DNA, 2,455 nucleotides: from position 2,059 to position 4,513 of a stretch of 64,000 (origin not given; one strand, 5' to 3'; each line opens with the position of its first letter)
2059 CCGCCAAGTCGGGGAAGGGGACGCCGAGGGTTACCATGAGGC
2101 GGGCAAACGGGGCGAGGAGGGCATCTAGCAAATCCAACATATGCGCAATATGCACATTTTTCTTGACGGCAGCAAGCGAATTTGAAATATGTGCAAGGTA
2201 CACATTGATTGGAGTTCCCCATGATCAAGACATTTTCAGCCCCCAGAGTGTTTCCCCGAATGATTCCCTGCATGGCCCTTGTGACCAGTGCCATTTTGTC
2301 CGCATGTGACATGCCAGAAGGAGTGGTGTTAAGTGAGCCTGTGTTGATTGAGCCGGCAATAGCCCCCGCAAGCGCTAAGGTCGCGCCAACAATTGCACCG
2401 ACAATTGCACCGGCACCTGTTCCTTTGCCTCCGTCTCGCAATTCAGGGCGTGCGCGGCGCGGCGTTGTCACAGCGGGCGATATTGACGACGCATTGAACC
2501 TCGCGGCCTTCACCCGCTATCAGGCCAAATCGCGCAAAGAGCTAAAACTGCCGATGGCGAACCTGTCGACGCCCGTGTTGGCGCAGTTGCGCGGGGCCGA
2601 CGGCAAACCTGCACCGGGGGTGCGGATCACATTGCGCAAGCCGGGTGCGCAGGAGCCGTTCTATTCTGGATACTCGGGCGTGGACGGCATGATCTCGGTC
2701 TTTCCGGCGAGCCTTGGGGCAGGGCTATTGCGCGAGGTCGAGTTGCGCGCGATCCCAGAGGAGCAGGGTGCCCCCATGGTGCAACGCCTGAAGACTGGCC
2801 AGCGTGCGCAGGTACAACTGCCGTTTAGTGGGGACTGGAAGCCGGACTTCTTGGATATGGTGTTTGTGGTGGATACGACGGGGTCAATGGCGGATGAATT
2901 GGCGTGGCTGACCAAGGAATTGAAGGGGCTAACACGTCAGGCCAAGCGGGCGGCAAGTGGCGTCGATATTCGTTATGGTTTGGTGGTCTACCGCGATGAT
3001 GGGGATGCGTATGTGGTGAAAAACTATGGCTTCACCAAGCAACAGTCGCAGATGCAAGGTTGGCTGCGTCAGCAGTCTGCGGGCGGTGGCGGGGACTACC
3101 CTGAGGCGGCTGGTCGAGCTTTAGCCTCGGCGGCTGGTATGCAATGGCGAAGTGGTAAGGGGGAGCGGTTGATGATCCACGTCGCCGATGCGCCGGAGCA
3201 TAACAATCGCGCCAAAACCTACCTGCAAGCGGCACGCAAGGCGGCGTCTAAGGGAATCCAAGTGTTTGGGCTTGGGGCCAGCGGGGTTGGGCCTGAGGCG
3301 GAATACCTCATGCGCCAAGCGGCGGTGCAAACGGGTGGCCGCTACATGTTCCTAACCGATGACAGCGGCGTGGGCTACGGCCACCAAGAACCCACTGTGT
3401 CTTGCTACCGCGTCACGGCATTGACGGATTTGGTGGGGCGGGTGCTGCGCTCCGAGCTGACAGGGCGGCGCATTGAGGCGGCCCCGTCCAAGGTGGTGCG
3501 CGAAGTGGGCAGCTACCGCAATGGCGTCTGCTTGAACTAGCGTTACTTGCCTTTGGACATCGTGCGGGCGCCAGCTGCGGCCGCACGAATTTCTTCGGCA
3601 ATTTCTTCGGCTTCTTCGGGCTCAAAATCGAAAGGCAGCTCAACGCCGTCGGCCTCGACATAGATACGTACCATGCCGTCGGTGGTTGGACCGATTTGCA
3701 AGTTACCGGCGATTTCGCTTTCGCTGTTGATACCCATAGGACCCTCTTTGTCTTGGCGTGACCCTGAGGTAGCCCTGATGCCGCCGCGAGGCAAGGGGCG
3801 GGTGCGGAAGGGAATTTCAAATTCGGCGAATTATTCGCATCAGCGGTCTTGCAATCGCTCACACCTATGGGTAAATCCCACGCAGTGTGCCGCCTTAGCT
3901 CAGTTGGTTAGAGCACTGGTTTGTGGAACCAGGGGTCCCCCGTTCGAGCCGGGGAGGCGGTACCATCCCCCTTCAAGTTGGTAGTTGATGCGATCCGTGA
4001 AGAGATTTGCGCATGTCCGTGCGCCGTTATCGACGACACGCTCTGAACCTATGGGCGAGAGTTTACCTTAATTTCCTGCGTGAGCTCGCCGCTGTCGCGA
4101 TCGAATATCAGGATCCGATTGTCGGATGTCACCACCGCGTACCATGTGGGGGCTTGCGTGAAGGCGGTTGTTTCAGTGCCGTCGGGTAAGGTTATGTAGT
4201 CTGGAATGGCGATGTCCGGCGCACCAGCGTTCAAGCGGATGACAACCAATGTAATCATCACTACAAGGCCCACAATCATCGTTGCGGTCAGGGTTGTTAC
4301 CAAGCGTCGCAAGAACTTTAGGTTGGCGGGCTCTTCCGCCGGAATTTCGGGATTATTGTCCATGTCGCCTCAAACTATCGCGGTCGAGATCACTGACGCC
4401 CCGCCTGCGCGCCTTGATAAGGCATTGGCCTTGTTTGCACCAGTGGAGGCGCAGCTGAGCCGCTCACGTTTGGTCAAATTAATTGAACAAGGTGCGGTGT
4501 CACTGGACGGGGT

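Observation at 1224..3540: Three-gene module: DUF6502-like regulator, GIGGTG mini-lipoprotein and divergent vWA lipoprotein (best candidate for an undescribed system)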

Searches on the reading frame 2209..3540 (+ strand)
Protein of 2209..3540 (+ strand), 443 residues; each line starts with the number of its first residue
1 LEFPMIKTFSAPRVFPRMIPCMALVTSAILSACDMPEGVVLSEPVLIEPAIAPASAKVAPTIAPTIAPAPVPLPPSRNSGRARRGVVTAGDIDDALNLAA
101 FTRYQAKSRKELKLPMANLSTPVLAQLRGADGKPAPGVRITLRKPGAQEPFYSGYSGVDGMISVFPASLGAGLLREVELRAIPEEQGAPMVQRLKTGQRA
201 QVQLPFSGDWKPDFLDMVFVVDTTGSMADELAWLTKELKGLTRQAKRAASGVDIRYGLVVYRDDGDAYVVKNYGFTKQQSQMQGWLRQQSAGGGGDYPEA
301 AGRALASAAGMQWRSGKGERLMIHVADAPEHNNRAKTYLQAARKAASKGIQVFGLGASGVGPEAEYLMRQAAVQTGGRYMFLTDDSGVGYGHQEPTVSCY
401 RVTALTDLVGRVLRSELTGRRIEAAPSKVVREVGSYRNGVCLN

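Call 3: search_protein_families(library=pfam, proteins=[window:2209-3540:+], max_evalue=0.1)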
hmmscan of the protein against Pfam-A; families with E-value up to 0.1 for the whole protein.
window:2209-3540:+ (443 aa): 4 families
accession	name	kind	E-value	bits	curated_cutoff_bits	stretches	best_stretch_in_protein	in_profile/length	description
PF25106.1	VWA_4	-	2.2e-09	37.5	27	1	217-340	2-116/169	von Willebrand factor A domain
PF00092.34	VWA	-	6.7e-08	33.4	23.8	1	216-384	1-163/174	von Willebrand factor type A domain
PF13519.12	VWA_2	-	0.00045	21.2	27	1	217-327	1-105/107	von Willebrand factor type A domain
PF20782.3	TssR_VWA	-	0.0045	16.5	25.7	1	216-287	49-120/304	TssR protein VWA domain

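Call 4: search_protein_families(library=ncbifam, proteins=[window:2209-3540:+], max_evalue=0.1)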
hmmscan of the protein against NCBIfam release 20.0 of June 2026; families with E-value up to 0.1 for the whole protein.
window:2209-3540:+ (443 aa): 3 families
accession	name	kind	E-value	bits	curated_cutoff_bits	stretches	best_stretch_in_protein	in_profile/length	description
NF033765.2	gliding_CglD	equivalog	1.9e-05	22.6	400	1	214-298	644-728/1124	adventurous gliding motility lipoprotein CglD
TIGR03788.1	marine_srt_targ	equivalog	0.0023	16.4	551.65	1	216-388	273-434/629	marine proteobacterial sortase target protein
TIGR03436.1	acidobact_VWFA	subfamily_domain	0.0092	15.5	81.25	1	202-380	64-265/324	VWA domain-containing protein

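Call 30: find_homologous_proteins(query=window:2221-3537:+)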
Query window:2221-3537:+ (439 aa): 1828 proteins with E <= 0.001 among 8000 candidates; the best 120 are listed.
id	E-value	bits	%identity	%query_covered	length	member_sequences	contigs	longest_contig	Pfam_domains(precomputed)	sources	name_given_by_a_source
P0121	1.4e-275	932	100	96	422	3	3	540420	PF00092.35,PF25106.2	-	-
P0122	7.4e-237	804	84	100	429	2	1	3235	PF00092.35,PF25106.2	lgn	-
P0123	2.4e-230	783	84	94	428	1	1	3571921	PF00092.35,PF25106.2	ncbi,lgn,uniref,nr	ncbi:vWA domain-containing protein [Litoreibacter janthinus]|uniref:von Willebrand factor type A dom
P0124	8.3e-230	781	82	100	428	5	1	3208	PF00092.35,PF25106.2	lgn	-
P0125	1.4e-228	777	86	91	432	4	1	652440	PF00092.35,PF25106.2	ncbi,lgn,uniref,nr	ncbi:von Willebrand factor type A domain-containing protein [Litoreibacter ascidiaceicola]|uniref:vo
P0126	3.8e-227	772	80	100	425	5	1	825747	PF00092.35,PF25106.2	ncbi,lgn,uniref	ncbi:vWA domain-containing protein [Litoreibacter albidus]|uniref:vWA domain-containing protein n=1 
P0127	2.1e-207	707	75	96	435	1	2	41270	PF00092.35,PF25106.2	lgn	-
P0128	1.9e-204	698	76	97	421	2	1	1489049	PF00092.35,PF25106.2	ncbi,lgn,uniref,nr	ncbi:VWA domain-containing protein [Litoreibacter arenae]|uniref:VWFA domain-containing protein n=1 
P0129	8.0e-172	590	65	92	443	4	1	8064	PF00092.35,PF25106.2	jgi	-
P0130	1.5e-169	583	63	99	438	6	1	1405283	PF00092.35,PF25106.2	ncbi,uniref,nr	ncbi:vWA domain-containing protein [uncultured Litoreibacter sp.]|uniref:vWA domain-containing prote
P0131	5.1e-169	581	63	95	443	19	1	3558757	PF00092.35,PF25106.2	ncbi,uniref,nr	ncbi:VWA domain-containing protein [Profundibacter amoris]|uniref:VWA domain-containing protein n=2 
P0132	7.8e-169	580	66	93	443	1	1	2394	PF00092.35,PF25106.2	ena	-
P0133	1.7e-168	579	62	99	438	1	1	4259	PF00092.35,PF25106.2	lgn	-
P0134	2.5e-168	579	62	96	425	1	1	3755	PF00092.35,PF25106.2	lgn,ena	-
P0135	4.7e-168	578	71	85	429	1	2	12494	PF00092.35,PF25106.2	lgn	-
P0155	1.3e-162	560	64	87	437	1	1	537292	PF00092.35,PF25106.2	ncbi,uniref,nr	ncbi:vWA domain-containing protein [Aliiroseovarius subalbicans]|uniref:vWA domain-containing protei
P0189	3.2e-154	532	58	96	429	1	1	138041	PF00092.35,PF25106.2,PF13519.13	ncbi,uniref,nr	ncbi:vWA domain-containing protein [uncultured Pelagimonas sp.]|uniref:vWA domain-containing protein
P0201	3.9e-151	522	59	98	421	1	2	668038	PF00092.35,PF25106.2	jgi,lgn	jgi:Mg-chelatase subunit ChlD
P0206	2.0e-150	520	58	96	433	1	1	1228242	PF00092.35,PF25106.2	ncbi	-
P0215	1.9e-148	513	60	94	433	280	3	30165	PF00092.35,PF25106.2,PF13519.13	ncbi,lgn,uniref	ncbi:vWA domain-containing protein [Lentibacter sp.]|uniref:vWA domain-containing protein n=1 Tax=Le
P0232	3.9e-146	505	56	96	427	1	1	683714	PF25106.2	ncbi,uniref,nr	ncbi:vWA domain-containing protein [Loktanella sp. Alg231-35]|uniref:vWA domain-containing protein n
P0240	2.8e-145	503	57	95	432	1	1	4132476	PF25106.2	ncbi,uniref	ncbi:vWA domain-containing protein [Yoonia sp. SS1-5]|uniref:VWA domain-containing protein n=1 Tax=Y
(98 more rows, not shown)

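Call 50: predict_structure(alignment_id=A2)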
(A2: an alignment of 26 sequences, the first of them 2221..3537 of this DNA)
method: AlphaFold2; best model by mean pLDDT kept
length: 439 residues; sequences in the alignment: 26
mean_pLDDT: 82.2   pTM: 0.78
mean pLDDT of the five models: 82.2, 79.6, 79.4, 76.6, 75.6
residues with pLDDT >= 90: 265; 70-90: 75; 50-70: 21; < 50: 78
segments of 3 or more residues with pLDDT < 50: 1-4, 6-28, 30-44, 46-80
pLDDT, mean of each block of 10 residues (from residue 1): 45 43 42 41 40 37 45 46 84 92 93 95 97 97 96 97 96 96 92 97 93 95 85 93 96 93 91 97 84 76 98 97 82 95 97 85 95 91 60 83 94 95 90 82
secondary structure, 60 per line:
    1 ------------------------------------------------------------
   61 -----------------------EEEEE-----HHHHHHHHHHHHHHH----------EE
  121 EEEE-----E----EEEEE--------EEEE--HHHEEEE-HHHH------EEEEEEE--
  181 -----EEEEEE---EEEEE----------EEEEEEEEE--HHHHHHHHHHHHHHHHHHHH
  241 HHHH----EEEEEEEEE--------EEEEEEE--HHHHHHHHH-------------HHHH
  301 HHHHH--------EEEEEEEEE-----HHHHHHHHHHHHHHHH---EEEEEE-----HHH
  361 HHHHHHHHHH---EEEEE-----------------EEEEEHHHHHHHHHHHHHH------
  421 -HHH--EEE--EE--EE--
elements in order: E84-88 H94-108 E119-124 E135-139 E148-151 E157-160 H162-165 E172-178 E186-191 E195-199 E210-218 H221-244 E249-257 E266-272 H275-283 H297-305 E314-322 H328-343 E347-352 H358-370 E374-378 E396-400 H401-414 E427-429

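Call 53: fold_search(model_id=the predicted structure, library=pdb)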
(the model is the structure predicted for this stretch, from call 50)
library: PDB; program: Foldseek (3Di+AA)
matches with E <= 10: 1037; with E <= 0.001: 285
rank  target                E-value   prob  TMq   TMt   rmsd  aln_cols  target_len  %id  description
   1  6om1_H                1.0e-07  1.00  0.30  0.38   5.1       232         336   15  Crystal structure of an atypical integrin (released 2019-12-11)
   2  6uja_B                1.5e-07  1.00  0.29  0.35   4.9       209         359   18  Integrin alpha-v beta-8 in complex with pro-TGF-beta1 (released 2020-02-05)
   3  6om1_B                1.8e-07  1.00  0.30  0.38   4.0       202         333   17  Crystal structure of an atypical integrin (released 2019-12-11)
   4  6m48_B                1.8e-07  1.00  0.34  0.19   8.3       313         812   15  Crystal structure of pilus adhesin, SpaC from Lactobacillus rhamnosus GG - P21212 form (released 2020-07-29)
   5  6m3y                  2.2e-07  1.00  0.33  0.19   8.2       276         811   15  Crystal structure of pilus adhesin, SpaC from Lactobacillus rhamnosus GG - open conformation (released 2020-07-29)
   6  8vs6_B                2.3e-07  1.00  0.29  0.36   4.2       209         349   15  L-TGF-b3/avb8 (released 2024-09-11)
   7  4wk4_B                2.5e-07  1.00  0.31  0.31   4.1       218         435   17  Metal Ion and Ligand Binding of Integrin (released 2014-12-03)
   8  3n2n_A                2.8e-07  1.00  0.29  0.63   4.1       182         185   14  The Crystal Structure of Tumor Endothelial Marker 8 (TEM8) extracellular domain (released 2011-01-05)
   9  3vi4_D                3.1e-07  1.00  0.32  0.32   3.7       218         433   16  Crystal structure of alpha5beta1 integrin headpiece in complex with RGD peptide (released 2012-02-22)
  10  4wjk_B                3.3e-07  1.00  0.32  0.33   4.0       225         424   16  Metal Ion and Ligand Binding of Integrin (released 2014-12-03)
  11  4wfq                  3.5e-07  1.00  0.32  0.67   4.0       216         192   14  Crystal structure of TFIIH subunit (released 2015-02-18)
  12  7n1o                  3.9e-07  1.00  0.29  0.48   5.0       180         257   16  The von Willebrand factor A domain of human capillary morphogenesis gene II, flexibly fused to the 1TEL crystallization  (released 2021-06-09)
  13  8tcf_B                4.4e-07  1.00  0.30  0.36   4.1       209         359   17  Integrin alpha-v beta-8 in complex with minibinder B8_BP_dsulf (released 2023-09-27)
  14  7usl_B                4.4e-07  1.00  0.29  0.19   5.3       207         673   18  Integrin alphaM/beta2 ectodomain in complex with adenylate cyclase toxin RTX751 and M1F5 Fab (released 2022-08-17)
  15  6om1_D                5.0e-07  1.00  0.29  0.40   4.1       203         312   16  Crystal structure of an atypical integrin (released 2019-12-11)
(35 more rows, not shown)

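Call 69: find_encoding_contigs(protein=P0131, flank=3000, max_places=1)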
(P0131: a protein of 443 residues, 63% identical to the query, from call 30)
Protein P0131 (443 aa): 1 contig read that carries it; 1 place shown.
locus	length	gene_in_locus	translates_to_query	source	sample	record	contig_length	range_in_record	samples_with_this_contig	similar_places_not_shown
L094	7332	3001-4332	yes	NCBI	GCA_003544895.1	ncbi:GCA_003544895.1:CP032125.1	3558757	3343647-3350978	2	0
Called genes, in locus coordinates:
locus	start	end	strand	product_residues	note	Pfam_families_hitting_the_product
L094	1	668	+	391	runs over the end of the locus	PF00009:GTP_EFTU, PF03144:GTP_EFTU_D2, PF03143:GTP_EFTU_D3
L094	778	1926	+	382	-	-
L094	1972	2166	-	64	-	-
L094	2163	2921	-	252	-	PF20112:DUF6502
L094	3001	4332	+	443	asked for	PF00092:VWA, PF25106:VWA_4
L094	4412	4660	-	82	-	-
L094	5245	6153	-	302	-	PF01136:Peptidase_U32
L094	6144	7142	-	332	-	PF01136:Peptidase_U32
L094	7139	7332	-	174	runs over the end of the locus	PF02036:SCP2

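Call 70: find_encoding_contigs(protein=P0155, flank=3000, max_places=1)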
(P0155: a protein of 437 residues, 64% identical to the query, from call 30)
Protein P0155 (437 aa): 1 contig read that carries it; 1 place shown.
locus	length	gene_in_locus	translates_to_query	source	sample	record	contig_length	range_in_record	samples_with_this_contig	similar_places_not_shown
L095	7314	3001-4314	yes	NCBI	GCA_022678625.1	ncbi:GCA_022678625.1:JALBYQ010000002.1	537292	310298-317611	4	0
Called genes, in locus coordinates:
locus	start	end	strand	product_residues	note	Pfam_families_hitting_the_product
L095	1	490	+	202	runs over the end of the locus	PF02660:G3P_acyltransf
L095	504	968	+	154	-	PF05656:DUF805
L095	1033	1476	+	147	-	PF05656:DUF805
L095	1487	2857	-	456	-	PF04107:GCS2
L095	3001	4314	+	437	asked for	PF00092:VWA, PF25106:VWA_4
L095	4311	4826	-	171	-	-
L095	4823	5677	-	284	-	PF13527:Acetyltransf_9 (weak), PF00583:Acetyltransf_1, PF08445:FR47 (weak)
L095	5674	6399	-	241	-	PF20260:PUA_4, PF04452:Methyltrans_RNA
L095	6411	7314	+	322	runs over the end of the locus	PF01040:UbiA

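Call 71: find_encoding_contigs(protein=P0189, flank=3000, max_places=1)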
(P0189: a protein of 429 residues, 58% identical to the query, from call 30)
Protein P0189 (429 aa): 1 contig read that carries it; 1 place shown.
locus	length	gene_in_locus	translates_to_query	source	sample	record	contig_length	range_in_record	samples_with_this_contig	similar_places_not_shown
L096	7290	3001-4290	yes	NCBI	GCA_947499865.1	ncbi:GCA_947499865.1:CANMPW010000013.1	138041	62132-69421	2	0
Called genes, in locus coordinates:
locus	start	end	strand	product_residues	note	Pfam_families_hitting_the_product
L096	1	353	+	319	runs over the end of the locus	PF02574:S-methyl_trans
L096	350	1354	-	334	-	-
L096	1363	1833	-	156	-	PF03449:GreA_GreB_N, PF01272:GreA_GreB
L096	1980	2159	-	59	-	-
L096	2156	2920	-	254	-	PF20112:DUF6502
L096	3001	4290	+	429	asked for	PF00092:VWA, PF25106:VWA_4, PF13519:VWA_2 (weak)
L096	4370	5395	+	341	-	-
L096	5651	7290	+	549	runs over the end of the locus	PF00890:FAD_binding_2 (weak), PF01266:DAO (weak), PF01946:Thi4 (weak), PF03486:HI0933_like (weak), PF07992:Pyr_redox_2 (weak), PF13450:NAD_binding_8, PF21162:ETFQO_UQ-bd, PF05187:Fer4_ETF_QO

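Call 72: find_encoding_contigs(protein=P0215, flank=3000, max_places=1)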
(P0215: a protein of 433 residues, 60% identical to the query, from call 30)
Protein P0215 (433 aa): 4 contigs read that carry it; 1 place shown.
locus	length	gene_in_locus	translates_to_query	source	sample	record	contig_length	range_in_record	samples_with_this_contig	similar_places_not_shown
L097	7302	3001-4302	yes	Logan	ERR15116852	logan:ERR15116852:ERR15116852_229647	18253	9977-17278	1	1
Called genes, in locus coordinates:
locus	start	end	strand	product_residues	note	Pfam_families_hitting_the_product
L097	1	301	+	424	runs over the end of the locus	PF03453:MoeA_N, PF00994:MoCF_biosynth, PF03454:MoeA_C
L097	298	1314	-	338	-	-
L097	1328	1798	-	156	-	PF03449:GreA_GreB_N, PF01272:GreA_GreB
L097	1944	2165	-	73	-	-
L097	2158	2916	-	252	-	PF20112:DUF6502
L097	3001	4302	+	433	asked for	PF00092:VWA, PF13519:VWA_2 (weak), PF25106:VWA_4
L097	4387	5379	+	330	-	PF14378:PAP2_3, PF01569:PAP2 (weak)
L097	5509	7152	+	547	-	PF00890:FAD_binding_2 (weak), PF01266:DAO (weak), PF01946:Thi4, PF03486:HI0933_like (weak), PF07992:Pyr_redox_2 (weak), PF13450:NAD_binding_8, PF21162:ETFQO_UQ-bd, PF05187:Fer4_ETF_QO, +1 more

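Call 73: find_encoding_contigs(protein=P0232, flank=3000, max_places=1)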
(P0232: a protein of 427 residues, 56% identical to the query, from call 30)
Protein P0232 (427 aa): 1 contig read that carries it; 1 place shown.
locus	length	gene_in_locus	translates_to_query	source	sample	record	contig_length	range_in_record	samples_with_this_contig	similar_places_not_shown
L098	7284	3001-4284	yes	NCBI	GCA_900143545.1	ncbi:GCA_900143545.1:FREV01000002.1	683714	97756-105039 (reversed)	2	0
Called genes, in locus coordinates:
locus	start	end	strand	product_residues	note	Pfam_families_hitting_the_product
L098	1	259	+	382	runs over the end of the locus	-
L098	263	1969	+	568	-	PF00691:OmpA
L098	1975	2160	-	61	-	-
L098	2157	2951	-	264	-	PF20112:DUF6502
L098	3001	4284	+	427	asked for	PF25106:VWA_4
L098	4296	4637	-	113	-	PF01042:Ribonuc_L-PSP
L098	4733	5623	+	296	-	PF00126:HTH_1, PF03466:LysR_substrate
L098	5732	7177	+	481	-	PF00171:Aldedh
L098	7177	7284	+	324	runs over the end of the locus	PF01244:Peptidase_M19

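Call 74: find_encoding_contigs(protein=P0240, flank=3000, max_places=1)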
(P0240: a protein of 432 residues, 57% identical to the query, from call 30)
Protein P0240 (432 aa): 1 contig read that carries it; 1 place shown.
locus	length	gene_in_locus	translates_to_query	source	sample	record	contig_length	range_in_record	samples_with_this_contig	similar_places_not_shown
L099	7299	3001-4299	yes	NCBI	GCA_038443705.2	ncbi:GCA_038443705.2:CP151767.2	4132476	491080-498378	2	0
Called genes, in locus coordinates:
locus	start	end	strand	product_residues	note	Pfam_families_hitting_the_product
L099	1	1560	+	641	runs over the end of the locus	-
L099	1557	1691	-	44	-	-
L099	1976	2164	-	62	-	-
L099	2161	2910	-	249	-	PF20112:DUF6502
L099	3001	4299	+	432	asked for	PF25106:VWA_4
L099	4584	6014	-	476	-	-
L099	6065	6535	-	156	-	-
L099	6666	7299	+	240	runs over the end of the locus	PF00072:Response_reg, PF00486:Trans_reg_C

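Call 75: find_encoding_contigs(protein=P0201, flank=3000, max_places=1)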
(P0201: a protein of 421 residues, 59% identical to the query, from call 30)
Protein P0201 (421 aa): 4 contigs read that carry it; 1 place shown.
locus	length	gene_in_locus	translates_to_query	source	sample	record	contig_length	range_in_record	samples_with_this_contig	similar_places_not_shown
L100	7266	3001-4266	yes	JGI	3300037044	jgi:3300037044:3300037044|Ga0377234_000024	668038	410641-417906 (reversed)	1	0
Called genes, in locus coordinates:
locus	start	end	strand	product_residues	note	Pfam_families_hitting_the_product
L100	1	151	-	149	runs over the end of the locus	PF04828:GFA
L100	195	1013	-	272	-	PF18306:LDcluster4, PF03641:Lysine_decarbox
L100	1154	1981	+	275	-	PF14805:THDPS_N_2, PF25084:LbH_EIF2B (faint), PF25087:GMPPB_C (faint), PF00132:Hexapep (weak), PF14602:Hexapep_2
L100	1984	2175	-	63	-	-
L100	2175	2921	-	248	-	PF20112:DUF6502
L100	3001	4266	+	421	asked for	PF00092:VWA (weak), PF25106:VWA_4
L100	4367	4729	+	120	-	-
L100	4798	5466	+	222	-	PF04239:DUF421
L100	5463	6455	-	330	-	PF13403:Hint_2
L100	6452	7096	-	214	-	PF26766:Choice_anch_L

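Call 76: find_encoding_contigs(protein=P0206, flank=3000, max_places=1)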
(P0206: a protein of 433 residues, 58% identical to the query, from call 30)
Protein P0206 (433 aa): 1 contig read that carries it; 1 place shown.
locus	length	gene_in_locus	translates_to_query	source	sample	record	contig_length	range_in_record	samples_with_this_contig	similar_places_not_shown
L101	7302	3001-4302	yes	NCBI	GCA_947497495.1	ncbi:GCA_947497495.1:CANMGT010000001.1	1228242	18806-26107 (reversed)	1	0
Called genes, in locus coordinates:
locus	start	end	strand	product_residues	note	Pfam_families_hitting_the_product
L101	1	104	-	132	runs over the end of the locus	PF09994:T6SS_Tle1-like_cat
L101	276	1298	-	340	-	-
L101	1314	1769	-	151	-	PF03449:GreA_GreB_N, PF01272:GreA_GreB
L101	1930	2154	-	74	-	-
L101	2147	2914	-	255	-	PF20112:DUF6502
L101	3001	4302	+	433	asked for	PF00092:VWA, PF25106:VWA_4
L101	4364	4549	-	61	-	PF13441:Gly-zipper_YMGG (weak), PF13436:Gly-zipper_OmpA (weak)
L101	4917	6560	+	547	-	PF00890:FAD_binding_2 (weak), PF01266:DAO (weak), PF01946:Thi4, PF03486:HI0933_like (weak), PF07992:Pyr_redox_2 (weak), PF13450:NAD_binding_8, PF21162:ETFQO_UQ-bd, PF05187:Fer4_ETF_QO, +2 more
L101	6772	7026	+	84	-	PF13670:PepSY_2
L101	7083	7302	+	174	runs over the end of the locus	PF01292:Ni_hydr_CYTB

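Call 80: search_protein_families(library=padloc, proteins=[window:2221-3537:+], max_evalue=0.01)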
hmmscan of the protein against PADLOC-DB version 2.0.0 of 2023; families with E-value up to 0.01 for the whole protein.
window:2221-3537:+ (439 aa): 0 families

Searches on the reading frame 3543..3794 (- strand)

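Call 3: search_protein_families(library=pfam, proteins=[window:3543-3794:-], max_evalue=0.1)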
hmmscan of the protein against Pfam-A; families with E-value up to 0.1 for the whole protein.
window:3543-3794:- (83 aa): 3 families
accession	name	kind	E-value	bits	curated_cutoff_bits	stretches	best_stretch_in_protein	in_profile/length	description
PF19849.4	DUF6324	-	9.2e-33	112.4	27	1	20-79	1-60/60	Family of unknown function (DUF6324)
PF21848.1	DUF6907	-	0.058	14.4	26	1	40-80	72-111/116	Domain of unknown function (DUF6907)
PF24881.1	DUF7739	-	0.059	14.4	27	1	54-79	46-71/98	Domain of unknown function (DUF7739)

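Call 4: search_protein_families(library=ncbifam, proteins=[window:3543-3794:-], max_evalue=0.1)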
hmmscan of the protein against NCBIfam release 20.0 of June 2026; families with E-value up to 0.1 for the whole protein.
window:3543-3794:- (83 aa): 0 families

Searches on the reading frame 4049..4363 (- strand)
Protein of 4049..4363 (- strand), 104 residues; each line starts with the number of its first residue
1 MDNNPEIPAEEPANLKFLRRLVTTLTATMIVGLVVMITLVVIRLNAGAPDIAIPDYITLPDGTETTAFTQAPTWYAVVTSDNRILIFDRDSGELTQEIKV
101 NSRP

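Call 3: search_protein_families(library=pfam, proteins=[window:4049-4363:-], max_evalue=0.1)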
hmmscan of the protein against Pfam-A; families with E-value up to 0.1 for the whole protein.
window:4049-4363:- (104 aa): 1 family
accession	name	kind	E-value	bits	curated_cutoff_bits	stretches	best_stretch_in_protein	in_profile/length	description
PF20082.4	DUF6476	-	1.2e-37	128.1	24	1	11-100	2-90/91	Family of unknown function (DUF6476)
